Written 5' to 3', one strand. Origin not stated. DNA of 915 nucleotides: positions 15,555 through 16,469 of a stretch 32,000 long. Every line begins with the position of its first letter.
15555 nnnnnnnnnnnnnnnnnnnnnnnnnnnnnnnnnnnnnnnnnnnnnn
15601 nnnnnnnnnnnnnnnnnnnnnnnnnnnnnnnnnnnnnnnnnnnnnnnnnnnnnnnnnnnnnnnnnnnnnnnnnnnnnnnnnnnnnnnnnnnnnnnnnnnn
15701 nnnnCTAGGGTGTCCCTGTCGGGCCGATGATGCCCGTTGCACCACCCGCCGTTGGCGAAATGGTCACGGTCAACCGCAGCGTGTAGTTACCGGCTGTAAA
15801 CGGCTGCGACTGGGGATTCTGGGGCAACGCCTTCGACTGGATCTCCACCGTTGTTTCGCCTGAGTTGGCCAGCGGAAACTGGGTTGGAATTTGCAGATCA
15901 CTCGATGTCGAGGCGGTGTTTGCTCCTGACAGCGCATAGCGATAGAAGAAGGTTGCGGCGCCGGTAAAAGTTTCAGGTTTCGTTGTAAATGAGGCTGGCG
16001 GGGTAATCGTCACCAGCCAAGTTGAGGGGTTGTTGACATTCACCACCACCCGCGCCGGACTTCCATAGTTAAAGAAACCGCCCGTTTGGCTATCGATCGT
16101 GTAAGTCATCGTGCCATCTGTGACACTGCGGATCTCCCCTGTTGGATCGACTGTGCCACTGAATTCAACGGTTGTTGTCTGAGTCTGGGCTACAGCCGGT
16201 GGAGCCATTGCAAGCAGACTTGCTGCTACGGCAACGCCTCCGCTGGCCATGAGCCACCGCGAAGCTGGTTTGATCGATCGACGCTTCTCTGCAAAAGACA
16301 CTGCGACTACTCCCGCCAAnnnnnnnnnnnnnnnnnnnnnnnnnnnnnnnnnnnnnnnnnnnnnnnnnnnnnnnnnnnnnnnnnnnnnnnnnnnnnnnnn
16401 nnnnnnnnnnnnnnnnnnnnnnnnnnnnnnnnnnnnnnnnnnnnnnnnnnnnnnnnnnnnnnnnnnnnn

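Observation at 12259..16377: HIP1 desert and GC trough coincide with a block of five same-strand signal-peptide genes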

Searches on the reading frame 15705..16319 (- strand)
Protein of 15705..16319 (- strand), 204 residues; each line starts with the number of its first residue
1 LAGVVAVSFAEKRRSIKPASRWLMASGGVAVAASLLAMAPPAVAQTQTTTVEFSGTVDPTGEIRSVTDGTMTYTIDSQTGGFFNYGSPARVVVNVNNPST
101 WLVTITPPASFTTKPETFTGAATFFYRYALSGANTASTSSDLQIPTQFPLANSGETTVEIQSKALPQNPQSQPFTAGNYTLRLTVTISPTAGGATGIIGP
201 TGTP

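Call 4: search_protein_families(library=pfam, proteins=[window:15705-16319:-], max_evalue=1)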
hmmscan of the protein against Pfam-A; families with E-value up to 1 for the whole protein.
window:15705-16319:- (204 aa): 3 families
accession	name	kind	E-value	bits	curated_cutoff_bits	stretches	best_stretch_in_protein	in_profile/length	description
PF19403.5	SpaA_2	-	0.025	15.6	25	1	139-184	17-62/96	Prealbumin-like fold domain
PF22352.2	K319L-like_PKD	-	0.08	13.4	27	1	153-187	37-70/84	K319L-like, PKD domain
PF23993.1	DUF7311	-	0.45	11.5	27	0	29-158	8-134/150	Domain of unknown function (DUF7311)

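Call 5: search_protein_families(library=ncbifam, proteins=[window:15705-16319:-], max_evalue=1)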
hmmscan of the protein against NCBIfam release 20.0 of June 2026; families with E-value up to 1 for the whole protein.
window:15705-16319:- (204 aa): 2 families
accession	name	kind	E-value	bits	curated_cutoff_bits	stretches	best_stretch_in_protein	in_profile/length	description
NF041561.1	PraA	equivalog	0.23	10.9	150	1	3-71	17-78/166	alkane oxidation protein activator PraA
NF033510.3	Ca_tandemer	repeat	0.63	10.4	50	1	43-104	25-87/96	Ca2+-stabilized repeat-containing adhesin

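Call 9: find_homologous_proteins(query=window:15705-16319:-, max_evalue=0.01)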
Query window:15705-16319:- (204 aa): 4 proteins with E <= 0.01 among 688 candidates.
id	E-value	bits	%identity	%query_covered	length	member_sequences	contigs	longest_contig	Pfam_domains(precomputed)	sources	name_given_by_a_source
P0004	4.1e-107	374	100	89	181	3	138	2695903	-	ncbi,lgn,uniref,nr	ncbi:hypothetical protein [Synechococcus elongatus]|uniref:Uncharacterized protein n=3 Tax=Synechoco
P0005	1.2e-71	258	71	89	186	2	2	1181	-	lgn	-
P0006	9.6e-70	252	73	84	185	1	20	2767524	-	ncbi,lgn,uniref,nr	ncbi:hypothetical protein [Synechococcus elongatus]|uniref:hypothetical protein n=1 Tax=Synechococcu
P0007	1.5e-67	245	71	82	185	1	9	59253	-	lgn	-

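Call 19: find_encoding_contigs(protein=P0006, flank=10000, max_places=4)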
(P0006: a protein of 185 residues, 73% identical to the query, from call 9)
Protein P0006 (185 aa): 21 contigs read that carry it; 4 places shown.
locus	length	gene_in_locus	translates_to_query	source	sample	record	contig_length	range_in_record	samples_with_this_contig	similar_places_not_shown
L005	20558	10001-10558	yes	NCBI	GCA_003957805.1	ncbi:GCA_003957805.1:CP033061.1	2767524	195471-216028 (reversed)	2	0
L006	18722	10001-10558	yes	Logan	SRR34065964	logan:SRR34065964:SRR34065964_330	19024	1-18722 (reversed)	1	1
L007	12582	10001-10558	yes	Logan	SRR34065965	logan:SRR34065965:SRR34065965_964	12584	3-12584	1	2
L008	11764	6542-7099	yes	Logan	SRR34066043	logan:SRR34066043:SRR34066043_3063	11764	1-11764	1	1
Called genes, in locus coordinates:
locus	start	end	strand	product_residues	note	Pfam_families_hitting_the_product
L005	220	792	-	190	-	PF13238:AAA_18, PF13671:AAA_33 (weak), PF01202:SKI, PF13189:Cytidylate_kin2 (faint), PF13207:AAA_17 (faint)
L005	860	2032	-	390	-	PF02852:Pyr_redox_dim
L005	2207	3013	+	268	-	PF00142:Fer4_NifH (faint), PF01656:CbiA, PF02374:ArsA_ATPase, PF06564:CBP_BcsQ, PF09140:MipZ, PF10609:ParA, PF13614:AAA_31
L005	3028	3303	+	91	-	PF03776:MinE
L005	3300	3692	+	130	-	-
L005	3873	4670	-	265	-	PF20670:DUF6816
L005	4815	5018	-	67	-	-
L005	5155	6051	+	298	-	PF00561:Abhydrolase_1, PF12146:Hydrolase_4, PF12697:Abhydrolase_6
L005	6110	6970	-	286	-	PF00353:HemolysinCabind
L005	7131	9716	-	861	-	PF11791:Aconitase_B_N, PF06434:Aconitase_2_N, PF00330:Aconitase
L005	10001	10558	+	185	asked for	-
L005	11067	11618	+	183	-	-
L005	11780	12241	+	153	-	-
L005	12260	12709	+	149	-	-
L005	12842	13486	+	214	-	-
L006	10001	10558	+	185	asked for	-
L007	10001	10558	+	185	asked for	-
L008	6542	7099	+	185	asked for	-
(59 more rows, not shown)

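Call 20: find_encoding_contigs(protein=P0007, flank=10000, max_places=3)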
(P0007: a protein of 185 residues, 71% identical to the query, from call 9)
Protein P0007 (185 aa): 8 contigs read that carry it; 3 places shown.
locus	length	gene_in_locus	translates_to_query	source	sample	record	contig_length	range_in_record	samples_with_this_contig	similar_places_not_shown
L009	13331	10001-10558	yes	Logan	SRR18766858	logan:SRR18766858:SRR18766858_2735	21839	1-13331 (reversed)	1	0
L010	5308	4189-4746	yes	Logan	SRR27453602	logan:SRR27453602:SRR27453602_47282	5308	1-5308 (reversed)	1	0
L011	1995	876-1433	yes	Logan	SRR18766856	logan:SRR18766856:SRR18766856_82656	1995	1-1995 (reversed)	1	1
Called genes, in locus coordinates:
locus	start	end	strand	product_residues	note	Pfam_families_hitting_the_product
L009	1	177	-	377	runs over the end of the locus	PF05496:RuvB_N, PF00004:AAA, PF07728:AAA_5, PF17864:AAA_lid_4, PF05491:WHD_RuvB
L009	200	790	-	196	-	PF13238:AAA_18, PF13671:AAA_33 (weak), PF01202:SKI, PF13189:Cytidylate_kin2 (weak)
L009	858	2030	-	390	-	PF07992:Pyr_redox_2 (faint), PF02852:Pyr_redox_dim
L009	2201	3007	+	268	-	PF00142:Fer4_NifH (faint), PF01656:CbiA, PF02374:ArsA_ATPase, PF06564:CBP_BcsQ, PF09140:MipZ, PF10609:ParA, PF13614:AAA_31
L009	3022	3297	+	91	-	PF03776:MinE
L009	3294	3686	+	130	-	-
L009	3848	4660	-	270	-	PF20670:DUF6816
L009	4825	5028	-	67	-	-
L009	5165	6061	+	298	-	PF00561:Abhydrolase_1, PF12146:Hydrolase_4, PF12697:Abhydrolase_6, PF00561:Abhydrolase_1 (weak)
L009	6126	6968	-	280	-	PF00353:HemolysinCabind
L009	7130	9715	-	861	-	PF11791:Aconitase_B_N, PF06434:Aconitase_2_N, PF00330:Aconitase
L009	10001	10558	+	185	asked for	-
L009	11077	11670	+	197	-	-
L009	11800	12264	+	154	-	-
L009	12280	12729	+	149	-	-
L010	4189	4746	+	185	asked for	-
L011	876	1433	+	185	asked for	-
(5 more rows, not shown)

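Call 38: search_protein_representatives(alignment_id=A1)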
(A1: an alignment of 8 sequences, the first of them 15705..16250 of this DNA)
Query: 8 sequences, 174 profile positions. Proteins with E-value up to 0.001 (for the whole library): 106; up to 1e-10: 9; up to 1e-30: 3. The best 106 are listed.
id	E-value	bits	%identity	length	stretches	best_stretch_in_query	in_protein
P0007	1.1e-75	269.7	-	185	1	1-172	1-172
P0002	2.0e-56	207.1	-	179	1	1-174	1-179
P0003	3.6e-47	176.9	-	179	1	1-173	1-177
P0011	4.1e-22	95.3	-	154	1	12-170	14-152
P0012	3.5e-16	76.0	-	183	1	1-172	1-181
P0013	5.7e-14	68.8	-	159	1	13-170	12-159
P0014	9.9e-13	64.8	-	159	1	15-172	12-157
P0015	1.1e-12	64.6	-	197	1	1-174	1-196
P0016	4.3e-11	59.4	-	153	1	19-171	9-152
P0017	3.3e-10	56.6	-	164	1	19-170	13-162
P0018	1.2e-09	54.8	-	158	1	17-170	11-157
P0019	1.2e-09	54.7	-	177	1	5-172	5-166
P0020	4.5e-09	52.9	-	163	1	10-169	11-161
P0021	5.7e-09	52.5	-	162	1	14-170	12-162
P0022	9.5e-09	51.8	-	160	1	11-169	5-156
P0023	1.2e-08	51.5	-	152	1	23-169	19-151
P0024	1.2e-08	51.4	-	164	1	4-169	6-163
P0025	7.3e-08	48.9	-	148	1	25-169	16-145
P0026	1.1e-07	48.4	-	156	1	10-169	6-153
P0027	1.8e-07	47.6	-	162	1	14-169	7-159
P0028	2.4e-07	47.3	-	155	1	13-169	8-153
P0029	2.5e-07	47.2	-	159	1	16-169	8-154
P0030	3.0e-07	46.9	-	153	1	25-169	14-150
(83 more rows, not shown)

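Call 42: list_cluster_members(proteins=[P0011, P0012, P0013, P0014, P0015, P0016, P0017, P0018, P0019, P0020])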
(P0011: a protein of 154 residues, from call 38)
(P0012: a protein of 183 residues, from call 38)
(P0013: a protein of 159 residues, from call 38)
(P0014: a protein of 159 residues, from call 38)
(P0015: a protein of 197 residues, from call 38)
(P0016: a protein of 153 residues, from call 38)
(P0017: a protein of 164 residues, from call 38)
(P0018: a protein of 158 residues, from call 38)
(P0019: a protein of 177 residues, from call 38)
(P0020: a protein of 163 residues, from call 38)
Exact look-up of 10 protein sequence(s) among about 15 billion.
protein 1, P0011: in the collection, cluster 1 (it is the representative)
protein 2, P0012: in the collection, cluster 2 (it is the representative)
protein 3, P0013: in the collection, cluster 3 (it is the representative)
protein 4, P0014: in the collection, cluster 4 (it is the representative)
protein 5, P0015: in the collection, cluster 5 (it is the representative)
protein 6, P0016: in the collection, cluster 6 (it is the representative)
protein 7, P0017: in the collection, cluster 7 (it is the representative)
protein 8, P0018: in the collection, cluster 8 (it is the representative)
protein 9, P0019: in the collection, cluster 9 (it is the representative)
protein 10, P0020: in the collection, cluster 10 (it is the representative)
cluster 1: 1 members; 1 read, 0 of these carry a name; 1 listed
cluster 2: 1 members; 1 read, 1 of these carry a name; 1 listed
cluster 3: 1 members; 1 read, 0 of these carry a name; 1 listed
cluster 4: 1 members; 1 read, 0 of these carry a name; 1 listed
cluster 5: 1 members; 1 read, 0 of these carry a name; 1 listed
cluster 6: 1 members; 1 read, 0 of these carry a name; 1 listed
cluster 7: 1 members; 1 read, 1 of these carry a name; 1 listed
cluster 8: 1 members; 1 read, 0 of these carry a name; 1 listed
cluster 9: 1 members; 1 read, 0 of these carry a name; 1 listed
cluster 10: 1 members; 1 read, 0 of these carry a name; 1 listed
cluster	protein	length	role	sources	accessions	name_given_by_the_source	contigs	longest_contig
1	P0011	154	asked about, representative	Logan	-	-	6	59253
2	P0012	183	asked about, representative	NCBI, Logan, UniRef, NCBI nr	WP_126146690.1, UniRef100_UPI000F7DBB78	hypothetical protein [Synechococcus elongatus] | hypothetical protein n=1 Tax=Synechococcus elongatus TaxID=32046 RepID=UPI000F7DBB78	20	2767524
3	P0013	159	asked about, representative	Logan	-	-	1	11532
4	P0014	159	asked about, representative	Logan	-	-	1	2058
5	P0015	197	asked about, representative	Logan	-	-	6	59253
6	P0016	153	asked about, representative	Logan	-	-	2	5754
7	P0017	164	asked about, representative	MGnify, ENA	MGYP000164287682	CR=1 FL=1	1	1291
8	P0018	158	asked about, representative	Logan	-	-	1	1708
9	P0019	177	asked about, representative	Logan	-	-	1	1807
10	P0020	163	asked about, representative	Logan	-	-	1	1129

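Call 45: find_encoding_contigs(protein=P0013, flank=8000, max_places=3)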
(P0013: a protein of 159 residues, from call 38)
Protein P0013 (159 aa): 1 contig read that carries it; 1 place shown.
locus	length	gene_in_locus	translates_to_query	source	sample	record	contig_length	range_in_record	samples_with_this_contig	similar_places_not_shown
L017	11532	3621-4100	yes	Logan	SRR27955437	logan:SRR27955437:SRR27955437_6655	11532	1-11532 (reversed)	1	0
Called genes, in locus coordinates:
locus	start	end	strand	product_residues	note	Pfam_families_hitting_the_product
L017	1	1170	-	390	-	?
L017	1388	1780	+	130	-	-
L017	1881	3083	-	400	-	PF12000:Glyco_trans_4_3, PF00534:Glycos_transf_1, PF13692:Glyco_trans_1_4, PF13524:Glyco_trans_1_2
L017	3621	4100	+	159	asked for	-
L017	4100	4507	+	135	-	-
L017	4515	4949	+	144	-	-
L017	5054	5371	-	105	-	-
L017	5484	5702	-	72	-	PF23856:DUF7219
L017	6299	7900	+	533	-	PF00196:GerE (weak), PF08281:Sigma70_r4_2 (weak), PF00931:NB-ARC, PF13191:AAA_16 (faint), PF13401:AAA_22 (faint), PF00004:AAA (weak), PF05729:NACHT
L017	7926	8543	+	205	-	PF14218:COP23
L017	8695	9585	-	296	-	PF01509:TruB_N, PF16198:TruB_C_2 (weak), PF09157:TruB-C_2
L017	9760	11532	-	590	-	?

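Call 46: find_encoding_contigs(protein=P0016, flank=8000, max_places=3)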
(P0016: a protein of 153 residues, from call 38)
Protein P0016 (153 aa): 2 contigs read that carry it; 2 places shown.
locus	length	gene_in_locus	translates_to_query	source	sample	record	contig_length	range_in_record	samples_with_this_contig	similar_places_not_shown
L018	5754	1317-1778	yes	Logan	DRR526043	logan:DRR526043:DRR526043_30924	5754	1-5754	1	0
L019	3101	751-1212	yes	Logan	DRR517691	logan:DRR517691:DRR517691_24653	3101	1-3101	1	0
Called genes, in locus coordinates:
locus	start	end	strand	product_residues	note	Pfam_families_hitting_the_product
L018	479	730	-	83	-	-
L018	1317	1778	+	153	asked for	-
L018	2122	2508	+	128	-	-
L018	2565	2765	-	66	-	-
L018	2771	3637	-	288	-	-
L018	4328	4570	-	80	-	-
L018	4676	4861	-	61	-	-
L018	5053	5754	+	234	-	?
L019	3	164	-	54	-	?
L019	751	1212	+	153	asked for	-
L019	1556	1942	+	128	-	-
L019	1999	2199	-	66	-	-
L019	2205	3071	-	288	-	-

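Call 71: list_cluster_members(proteins=[P0021, P0022, P0023, P0024, P0025, P0026, P0027, P0028, P0029, P0030])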
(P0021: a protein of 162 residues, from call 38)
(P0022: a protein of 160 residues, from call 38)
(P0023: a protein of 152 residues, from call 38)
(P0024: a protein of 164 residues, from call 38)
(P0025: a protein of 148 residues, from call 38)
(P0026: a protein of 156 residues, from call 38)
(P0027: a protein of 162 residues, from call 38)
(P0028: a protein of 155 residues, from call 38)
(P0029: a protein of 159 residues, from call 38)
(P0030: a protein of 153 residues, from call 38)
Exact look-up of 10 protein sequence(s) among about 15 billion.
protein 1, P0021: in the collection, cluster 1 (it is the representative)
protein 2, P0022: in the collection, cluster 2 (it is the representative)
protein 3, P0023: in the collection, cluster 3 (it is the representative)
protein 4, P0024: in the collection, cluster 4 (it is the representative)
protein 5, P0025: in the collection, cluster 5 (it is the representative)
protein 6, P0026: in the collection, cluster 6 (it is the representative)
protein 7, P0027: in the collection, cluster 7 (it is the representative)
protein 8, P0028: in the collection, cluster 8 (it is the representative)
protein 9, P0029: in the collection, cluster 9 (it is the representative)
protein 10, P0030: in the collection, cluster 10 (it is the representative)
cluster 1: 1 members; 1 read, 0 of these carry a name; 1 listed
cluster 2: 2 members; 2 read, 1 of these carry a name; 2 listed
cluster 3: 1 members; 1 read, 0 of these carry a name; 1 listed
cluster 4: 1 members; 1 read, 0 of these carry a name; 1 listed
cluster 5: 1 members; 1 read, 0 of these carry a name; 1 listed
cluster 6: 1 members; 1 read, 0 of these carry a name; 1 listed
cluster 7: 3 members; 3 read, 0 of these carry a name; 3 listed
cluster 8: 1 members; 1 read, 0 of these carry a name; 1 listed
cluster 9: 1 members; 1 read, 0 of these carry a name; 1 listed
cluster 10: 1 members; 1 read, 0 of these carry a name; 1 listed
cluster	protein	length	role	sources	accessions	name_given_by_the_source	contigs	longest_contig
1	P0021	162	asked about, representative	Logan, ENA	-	-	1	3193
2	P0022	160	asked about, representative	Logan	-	-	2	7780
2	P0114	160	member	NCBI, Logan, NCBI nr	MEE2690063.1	MAG: hypothetical protein VX640_00860 [Pseudomonadota bacterium] | hypothetical protein [Pseudomonadota bacterium]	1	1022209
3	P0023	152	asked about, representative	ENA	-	-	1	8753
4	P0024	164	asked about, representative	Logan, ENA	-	-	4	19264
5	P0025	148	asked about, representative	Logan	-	-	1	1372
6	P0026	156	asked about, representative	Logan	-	-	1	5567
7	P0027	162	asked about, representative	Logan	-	-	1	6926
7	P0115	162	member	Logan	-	-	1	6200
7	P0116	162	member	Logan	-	-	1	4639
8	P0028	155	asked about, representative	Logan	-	-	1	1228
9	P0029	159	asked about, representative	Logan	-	-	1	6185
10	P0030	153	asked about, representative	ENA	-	-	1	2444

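Call 72: find_encoding_contigs(protein=P0114, flank=8000, max_places=2)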
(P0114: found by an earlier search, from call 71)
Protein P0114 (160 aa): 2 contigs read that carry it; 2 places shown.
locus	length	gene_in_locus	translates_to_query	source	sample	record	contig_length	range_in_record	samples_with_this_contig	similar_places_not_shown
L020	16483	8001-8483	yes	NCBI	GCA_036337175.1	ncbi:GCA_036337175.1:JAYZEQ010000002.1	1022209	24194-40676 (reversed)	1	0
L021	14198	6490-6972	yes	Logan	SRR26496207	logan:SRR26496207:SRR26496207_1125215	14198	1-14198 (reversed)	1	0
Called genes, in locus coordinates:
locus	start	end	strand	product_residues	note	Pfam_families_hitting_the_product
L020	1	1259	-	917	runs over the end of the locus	PF00675:Peptidase_M16, PF05193:Peptidase_M16_C, PF00675:Peptidase_M16, PF05193:Peptidase_M16_C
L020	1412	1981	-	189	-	PF00072:Response_reg, PF02954:HTH_8 (weak)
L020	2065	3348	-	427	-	PF25323:6TM_PilS, PF00512:HisKA (weak), PF02518:HATPase_c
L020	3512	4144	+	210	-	PF02630:SCO1-SenC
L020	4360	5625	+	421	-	PF06850:PHB_depo_C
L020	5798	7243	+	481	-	PF01235:Na_Ala_symp, PF13520:AA_permease_2 (weak)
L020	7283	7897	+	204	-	PF01810:LysE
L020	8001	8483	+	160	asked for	-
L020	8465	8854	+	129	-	-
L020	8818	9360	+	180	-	-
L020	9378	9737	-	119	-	-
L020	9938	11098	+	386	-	PF13439:Glyco_transf_4, PF13579:Glyco_trans_4_4, PF00534:Glycos_transf_1, PF13692:Glyco_trans_1_4, PF13524:Glyco_trans_1_2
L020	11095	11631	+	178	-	PF13302:Acetyltransf_3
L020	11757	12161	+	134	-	PF00856:SET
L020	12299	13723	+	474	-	PF04389:Peptidase_M28, PF01546:Peptidase_M20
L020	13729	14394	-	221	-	PF01978:TrmB (weak), PF12802:MarR_2, PF01022:HTH_5 (weak), PF01047:MarR (faint), PF08279:HTH_11, PF09339:HTH_IclR (weak), PF13412:HTH_24, PF14196:ATC_hydrolase (faint)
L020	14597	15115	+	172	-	PF13628:DUF4142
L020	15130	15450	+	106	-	PF13473:Cupredoxin_1 (weak), PF00127:Copper-bind (weak)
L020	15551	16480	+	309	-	PF04055:Radical_SAM, PF06968:BATS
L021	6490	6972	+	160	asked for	-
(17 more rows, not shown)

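Call 73: find_encoding_contigs(protein=P0024, flank=8000, max_places=2)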
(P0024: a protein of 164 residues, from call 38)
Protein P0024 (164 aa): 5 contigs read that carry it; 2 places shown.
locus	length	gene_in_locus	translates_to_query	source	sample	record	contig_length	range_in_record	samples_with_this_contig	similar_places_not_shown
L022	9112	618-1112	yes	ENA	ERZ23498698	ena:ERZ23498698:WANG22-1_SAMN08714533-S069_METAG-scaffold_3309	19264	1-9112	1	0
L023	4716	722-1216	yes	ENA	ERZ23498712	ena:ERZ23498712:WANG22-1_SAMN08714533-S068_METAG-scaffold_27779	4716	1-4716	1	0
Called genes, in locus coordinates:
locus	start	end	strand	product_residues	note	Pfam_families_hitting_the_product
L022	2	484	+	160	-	?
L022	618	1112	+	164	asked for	-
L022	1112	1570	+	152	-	-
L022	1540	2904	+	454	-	-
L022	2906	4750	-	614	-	PF00999:Na_H_Exchanger, PF02254:TrkA_N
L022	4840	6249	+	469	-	PF01523:PmbA_TldD_1st, PF19290:PmbA_TldD_2nd, PF19289:PmbA_TldD_3rd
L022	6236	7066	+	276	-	PF00459:Inositol_P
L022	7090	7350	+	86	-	PF13773:DUF4170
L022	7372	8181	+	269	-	PF04028:DUF374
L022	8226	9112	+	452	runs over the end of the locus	PF04413:Glycos_transf_N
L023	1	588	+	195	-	?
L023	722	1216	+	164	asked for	-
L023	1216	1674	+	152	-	-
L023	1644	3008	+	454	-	-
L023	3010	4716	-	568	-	?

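Call 77: search_protein_families(library=pfam, proteins=[L017:4100-4507:+, L020:8465-8854:+, L022:1112-1570:+, L017:4515-4949:+, L018:2122-2508:+, L020:8818-9360:+, L022:1540-2904:+], max_evalue=10)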
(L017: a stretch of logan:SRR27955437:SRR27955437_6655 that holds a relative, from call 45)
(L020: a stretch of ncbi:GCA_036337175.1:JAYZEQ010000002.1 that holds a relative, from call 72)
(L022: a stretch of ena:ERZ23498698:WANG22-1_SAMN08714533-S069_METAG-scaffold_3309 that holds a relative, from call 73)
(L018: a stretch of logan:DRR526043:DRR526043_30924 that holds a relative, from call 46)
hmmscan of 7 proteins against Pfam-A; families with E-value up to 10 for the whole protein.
L017:4100-4507:+ (135 aa): 0 families

L020:8465-8854:+ (129 aa): 1 family
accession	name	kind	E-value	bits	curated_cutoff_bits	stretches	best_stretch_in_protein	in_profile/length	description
PF18986.5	DUF5719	-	0.11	12.1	26.2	1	40-105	68-131/319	Family of unknown function (DUF5719)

L022:1112-1570:+ (152 aa): 0 families

L017:4515-4949:+ (144 aa): 1 family
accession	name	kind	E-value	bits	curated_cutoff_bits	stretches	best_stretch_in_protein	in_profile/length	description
PF19716.4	DUF6211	-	0.047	14.6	25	1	68-130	24-86/92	Family of unknown function (DUF6211)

L018:2122-2508:+ (128 aa): 1 family
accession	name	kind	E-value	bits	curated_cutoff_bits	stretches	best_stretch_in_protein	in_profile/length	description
PF07202.18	Tcp10_C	-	0.16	12.1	36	1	36-49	1-14/35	T-complex protein 10 C-terminus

L020:8818-9360:+ (180 aa): 1 family
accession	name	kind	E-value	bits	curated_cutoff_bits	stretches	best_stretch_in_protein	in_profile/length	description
PF02444.21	HEV_ORF1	-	0.087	13.8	27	1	2-59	26-81/114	Hepatitis E virus ORF-2 (Putative capsid protein)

L022:1540-2904:+ (454 aa): 0 families

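Call 78: search_solved_structures(query=A6, max_evalue=10)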
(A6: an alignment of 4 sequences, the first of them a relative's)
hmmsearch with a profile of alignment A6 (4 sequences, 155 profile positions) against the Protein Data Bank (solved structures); distinct sequences matched with E-value up to 10: 5.
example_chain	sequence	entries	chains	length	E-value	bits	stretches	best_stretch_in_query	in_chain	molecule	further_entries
8r0c_A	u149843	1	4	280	0.37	13.7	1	12-89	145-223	Borneoldehydrogenase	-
1quu_A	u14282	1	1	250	0.77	12.6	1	43-80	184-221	HUMAN SKELETAL MUSCLE ALPHA-ACTININ 2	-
7ank_B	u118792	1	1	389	1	12.3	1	43-80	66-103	Alpha-actinin-2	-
1hci_A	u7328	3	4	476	1.7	11.5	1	43-80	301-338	ALPHA-ACTININ 2 | Alpha-actinin-2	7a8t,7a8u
3ve1_A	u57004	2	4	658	2.1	11.3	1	61-92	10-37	Transferrin-binding protein 2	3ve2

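Call 89: find_encoding_contigs(protein=P0023, flank=6000, max_places=1)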
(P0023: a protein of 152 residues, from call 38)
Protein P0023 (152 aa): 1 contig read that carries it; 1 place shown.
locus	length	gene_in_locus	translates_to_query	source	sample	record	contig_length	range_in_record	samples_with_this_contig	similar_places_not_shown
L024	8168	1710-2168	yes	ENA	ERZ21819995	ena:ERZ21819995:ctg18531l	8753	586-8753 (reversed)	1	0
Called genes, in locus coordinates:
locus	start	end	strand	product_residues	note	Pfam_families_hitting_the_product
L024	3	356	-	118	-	?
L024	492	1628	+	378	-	PF00487:FA_desaturase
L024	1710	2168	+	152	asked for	-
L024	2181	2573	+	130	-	-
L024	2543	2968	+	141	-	-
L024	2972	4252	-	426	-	PF07992:Pyr_redox_2 (weak), PF00890:FAD_binding_2, PF01266:DAO, PF03486:HI0933_like (faint), PF13450:NAD_binding_8 (weak)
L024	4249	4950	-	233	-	-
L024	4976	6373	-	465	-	PF00120:Gln-synt_C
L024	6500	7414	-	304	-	-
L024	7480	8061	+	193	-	PF01935:DUF87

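Call 90: find_encoding_contigs(protein=P0027, flank=6000, max_places=1)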
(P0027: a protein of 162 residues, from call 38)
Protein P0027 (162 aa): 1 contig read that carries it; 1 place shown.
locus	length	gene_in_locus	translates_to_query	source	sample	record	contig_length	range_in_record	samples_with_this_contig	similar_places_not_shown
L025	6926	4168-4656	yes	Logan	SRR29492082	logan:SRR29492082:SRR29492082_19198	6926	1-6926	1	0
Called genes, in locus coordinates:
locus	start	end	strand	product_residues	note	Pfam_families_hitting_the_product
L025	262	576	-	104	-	-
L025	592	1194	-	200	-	PF03741:TerC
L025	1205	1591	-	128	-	-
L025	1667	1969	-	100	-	-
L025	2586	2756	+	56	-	-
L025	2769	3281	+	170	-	PF21265:SBB_T7 (faint)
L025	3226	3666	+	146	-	PF05367:Phage_endo_I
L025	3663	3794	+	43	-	-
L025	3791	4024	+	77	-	PF14090:HTH_39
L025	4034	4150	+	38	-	-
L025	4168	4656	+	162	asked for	-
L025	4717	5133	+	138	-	-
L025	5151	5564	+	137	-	-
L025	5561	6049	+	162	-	-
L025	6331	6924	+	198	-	?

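Call 93: search_protein_families(library=phrogs, proteins=[window:15705-16250:-, L025:4168-4656:+, L025:4717-5133:+, L025:5151-5564:+, L025:5561-6049:+, L025:6331-6924:+], max_evalue=0.01)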
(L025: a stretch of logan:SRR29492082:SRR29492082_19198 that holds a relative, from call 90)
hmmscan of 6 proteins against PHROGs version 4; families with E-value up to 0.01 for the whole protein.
window:15705-16250:- (181 aa): 1 family
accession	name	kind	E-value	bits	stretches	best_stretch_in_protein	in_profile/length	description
phrog_25895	-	unknown function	4.6e-12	47.1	1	7-158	10-147/156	-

L025:4168-4656:+ (162 aa): 0 families

L025:4717-5133:+ (138 aa): 0 families

L025:5151-5564:+ (137 aa): 1 family
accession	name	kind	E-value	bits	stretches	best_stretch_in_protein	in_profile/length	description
phrog_37374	-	unknown function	4.2e-07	31.2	1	23-120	11-97/111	-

L025:5561-6049:+ (162 aa): 0 families

L025:6331-6924:+ (198 aa): 3 families
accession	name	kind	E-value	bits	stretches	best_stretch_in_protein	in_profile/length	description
phrog_239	-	DNA, RNA and nucleotide metabolism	1.9e-65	223.2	1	3-198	33-262/801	DNA primase/helicase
phrog_47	-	DNA, RNA and nucleotide metabolism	5e-13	49.5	1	70-198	154-285/947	DNA primase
phrog_849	-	DNA, RNA and nucleotide metabolism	2.9e-05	24.2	1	125-198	224-297/435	DNA primase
